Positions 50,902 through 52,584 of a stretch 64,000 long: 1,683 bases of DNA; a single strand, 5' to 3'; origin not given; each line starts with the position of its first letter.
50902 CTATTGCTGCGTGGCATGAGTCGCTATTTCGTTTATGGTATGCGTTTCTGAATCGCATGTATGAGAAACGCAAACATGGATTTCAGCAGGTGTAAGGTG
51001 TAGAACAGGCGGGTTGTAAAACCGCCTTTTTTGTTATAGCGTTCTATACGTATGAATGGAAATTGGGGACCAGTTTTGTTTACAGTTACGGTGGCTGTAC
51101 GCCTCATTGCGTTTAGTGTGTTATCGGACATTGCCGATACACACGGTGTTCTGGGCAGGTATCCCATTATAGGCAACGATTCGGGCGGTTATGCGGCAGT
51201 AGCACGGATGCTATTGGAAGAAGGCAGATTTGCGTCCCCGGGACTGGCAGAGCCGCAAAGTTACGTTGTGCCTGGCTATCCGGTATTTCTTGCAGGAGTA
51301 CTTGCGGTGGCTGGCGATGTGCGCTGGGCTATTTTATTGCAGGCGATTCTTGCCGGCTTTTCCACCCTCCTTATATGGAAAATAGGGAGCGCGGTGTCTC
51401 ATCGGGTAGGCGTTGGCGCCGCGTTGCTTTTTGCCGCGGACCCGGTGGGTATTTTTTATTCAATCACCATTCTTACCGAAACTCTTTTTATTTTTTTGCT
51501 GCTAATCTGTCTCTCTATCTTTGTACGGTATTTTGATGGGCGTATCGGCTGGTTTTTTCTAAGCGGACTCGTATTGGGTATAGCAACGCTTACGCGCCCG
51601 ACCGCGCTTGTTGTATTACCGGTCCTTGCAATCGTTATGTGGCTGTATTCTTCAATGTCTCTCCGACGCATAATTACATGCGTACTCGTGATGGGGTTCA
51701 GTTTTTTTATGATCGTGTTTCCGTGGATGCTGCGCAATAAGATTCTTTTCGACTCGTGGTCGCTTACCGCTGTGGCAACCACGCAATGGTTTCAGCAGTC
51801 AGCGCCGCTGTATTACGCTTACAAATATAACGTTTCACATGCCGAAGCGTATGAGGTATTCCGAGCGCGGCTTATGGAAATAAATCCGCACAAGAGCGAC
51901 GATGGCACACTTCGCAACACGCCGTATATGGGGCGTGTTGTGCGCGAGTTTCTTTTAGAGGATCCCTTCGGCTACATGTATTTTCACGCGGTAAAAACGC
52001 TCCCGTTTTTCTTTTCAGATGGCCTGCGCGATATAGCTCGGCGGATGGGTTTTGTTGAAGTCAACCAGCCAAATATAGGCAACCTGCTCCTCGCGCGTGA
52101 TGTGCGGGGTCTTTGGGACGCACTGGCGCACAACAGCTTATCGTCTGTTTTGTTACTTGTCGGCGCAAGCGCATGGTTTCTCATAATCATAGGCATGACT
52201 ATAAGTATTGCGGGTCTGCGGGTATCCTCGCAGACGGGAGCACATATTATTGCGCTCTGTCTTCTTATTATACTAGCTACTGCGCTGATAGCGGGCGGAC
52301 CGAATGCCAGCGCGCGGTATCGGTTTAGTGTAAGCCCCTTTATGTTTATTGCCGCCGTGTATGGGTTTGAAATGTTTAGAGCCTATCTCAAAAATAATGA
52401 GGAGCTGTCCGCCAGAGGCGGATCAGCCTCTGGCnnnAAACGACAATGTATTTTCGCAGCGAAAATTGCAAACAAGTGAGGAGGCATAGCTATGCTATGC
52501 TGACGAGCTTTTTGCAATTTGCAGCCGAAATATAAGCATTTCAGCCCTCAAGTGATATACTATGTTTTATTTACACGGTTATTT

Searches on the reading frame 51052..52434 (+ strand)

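Call 6: search_protein_families(library=pfam, proteins=[window:51052-52434:+], max_evalue=0.01)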
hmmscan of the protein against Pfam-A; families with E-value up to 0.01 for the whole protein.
window:51052-52434:+ (461 aa): 1 family
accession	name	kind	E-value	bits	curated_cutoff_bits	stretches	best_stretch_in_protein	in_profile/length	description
PF13231.12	PMT_2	-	5.4e-10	40.1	26.1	1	74-225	4-160/160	Dolichyl-phosphate-mannose-protein mannosyltransferase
